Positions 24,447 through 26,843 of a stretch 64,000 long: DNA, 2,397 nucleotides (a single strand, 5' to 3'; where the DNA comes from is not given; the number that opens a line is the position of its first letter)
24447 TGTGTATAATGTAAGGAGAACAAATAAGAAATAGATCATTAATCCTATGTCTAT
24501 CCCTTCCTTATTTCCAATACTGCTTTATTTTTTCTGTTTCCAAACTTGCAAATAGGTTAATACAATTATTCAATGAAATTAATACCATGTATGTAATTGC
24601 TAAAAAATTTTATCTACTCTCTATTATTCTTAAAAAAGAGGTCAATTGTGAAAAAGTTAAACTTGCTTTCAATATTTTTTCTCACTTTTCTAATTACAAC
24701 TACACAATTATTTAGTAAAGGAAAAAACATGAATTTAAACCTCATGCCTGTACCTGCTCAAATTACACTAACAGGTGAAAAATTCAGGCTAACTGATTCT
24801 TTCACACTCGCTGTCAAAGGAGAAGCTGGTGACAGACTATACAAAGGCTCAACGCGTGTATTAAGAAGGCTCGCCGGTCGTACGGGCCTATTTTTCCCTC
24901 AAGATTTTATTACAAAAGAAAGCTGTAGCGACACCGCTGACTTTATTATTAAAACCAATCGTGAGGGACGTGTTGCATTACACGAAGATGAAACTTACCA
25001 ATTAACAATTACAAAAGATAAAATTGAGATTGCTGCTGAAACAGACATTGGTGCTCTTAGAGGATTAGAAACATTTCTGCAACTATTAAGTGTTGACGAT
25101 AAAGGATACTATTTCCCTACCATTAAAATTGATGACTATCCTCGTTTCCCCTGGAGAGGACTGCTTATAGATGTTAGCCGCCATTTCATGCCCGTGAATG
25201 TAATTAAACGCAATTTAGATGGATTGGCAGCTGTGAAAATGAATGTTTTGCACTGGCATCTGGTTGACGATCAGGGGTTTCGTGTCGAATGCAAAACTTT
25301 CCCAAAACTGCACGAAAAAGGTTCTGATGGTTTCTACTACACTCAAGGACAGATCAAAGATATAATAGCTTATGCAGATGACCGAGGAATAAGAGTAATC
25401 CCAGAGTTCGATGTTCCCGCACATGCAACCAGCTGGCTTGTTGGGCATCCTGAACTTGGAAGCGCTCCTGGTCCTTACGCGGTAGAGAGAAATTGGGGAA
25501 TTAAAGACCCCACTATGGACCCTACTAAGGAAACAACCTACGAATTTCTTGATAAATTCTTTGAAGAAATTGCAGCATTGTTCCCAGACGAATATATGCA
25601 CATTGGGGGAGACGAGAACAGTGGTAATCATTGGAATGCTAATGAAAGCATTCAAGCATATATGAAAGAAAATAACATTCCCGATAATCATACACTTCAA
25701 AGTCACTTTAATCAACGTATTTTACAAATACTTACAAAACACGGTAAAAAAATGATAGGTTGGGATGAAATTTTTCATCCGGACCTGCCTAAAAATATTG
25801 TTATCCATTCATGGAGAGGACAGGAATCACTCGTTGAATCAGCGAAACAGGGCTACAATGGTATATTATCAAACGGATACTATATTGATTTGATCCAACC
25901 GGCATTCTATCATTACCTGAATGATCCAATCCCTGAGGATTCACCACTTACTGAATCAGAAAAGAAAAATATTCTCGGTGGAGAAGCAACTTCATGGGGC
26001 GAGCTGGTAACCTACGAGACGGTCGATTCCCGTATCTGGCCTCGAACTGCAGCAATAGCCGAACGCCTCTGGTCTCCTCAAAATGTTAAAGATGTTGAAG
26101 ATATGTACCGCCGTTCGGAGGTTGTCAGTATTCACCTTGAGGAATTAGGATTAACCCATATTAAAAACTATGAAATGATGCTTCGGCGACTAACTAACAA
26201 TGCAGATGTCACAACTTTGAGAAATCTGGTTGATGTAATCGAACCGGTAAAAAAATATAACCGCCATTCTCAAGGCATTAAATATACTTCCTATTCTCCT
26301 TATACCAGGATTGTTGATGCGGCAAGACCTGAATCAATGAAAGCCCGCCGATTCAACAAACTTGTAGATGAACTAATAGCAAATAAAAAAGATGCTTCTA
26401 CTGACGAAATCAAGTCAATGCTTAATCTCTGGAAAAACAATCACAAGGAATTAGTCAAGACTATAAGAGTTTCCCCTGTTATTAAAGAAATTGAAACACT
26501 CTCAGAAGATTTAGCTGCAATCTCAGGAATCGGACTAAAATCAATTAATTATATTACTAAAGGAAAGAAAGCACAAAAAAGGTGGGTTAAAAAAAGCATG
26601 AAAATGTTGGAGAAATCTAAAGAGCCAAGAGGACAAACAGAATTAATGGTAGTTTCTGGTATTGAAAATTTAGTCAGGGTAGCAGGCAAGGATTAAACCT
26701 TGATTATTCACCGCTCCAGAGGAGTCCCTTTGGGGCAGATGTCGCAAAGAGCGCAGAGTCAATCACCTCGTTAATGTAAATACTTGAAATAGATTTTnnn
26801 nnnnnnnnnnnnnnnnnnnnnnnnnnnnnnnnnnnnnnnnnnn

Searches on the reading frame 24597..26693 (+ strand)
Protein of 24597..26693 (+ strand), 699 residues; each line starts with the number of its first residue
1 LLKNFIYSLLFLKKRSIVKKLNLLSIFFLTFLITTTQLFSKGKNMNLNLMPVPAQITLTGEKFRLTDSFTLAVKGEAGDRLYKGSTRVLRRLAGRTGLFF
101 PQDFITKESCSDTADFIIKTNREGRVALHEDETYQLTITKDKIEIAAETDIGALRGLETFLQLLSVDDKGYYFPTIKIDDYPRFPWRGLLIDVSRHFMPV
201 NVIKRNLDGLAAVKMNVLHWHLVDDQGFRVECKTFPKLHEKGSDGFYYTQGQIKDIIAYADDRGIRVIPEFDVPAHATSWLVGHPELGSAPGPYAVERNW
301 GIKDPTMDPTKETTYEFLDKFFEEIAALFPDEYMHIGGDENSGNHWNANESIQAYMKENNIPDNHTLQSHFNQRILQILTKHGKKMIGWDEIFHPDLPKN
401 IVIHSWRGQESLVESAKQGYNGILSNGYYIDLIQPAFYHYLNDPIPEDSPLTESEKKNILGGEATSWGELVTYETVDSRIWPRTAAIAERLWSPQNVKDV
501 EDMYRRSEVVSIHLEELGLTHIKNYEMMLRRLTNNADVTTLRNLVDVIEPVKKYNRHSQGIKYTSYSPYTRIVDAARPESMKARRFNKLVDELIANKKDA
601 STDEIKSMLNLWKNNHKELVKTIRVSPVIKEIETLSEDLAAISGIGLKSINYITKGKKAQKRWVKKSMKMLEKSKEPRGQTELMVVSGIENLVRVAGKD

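Call 21: search_protein_families(library=pfam, proteins=[window:24597-26693:+], max_evalue=0.001)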
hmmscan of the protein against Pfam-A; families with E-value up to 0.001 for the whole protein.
window:24597-26693:+ (699 aa): 3 families
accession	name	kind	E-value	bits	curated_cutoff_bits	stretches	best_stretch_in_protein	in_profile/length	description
PF00728.28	Glyco_hydro_20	-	5e-97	325.8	22.3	1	184-494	1-347/348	Glycosyl hydrolase family 20, catalytic domain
PF02838.20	Glyco_hydro_20b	-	1.2e-12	49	26.1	1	47-181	2-124/124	Glycosyl hydrolase family 20, domain 2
PF14845.11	Glycohydro_20b2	-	1.9e-11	45.2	27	1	118-163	84-130/130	beta-acetyl hexosaminidase like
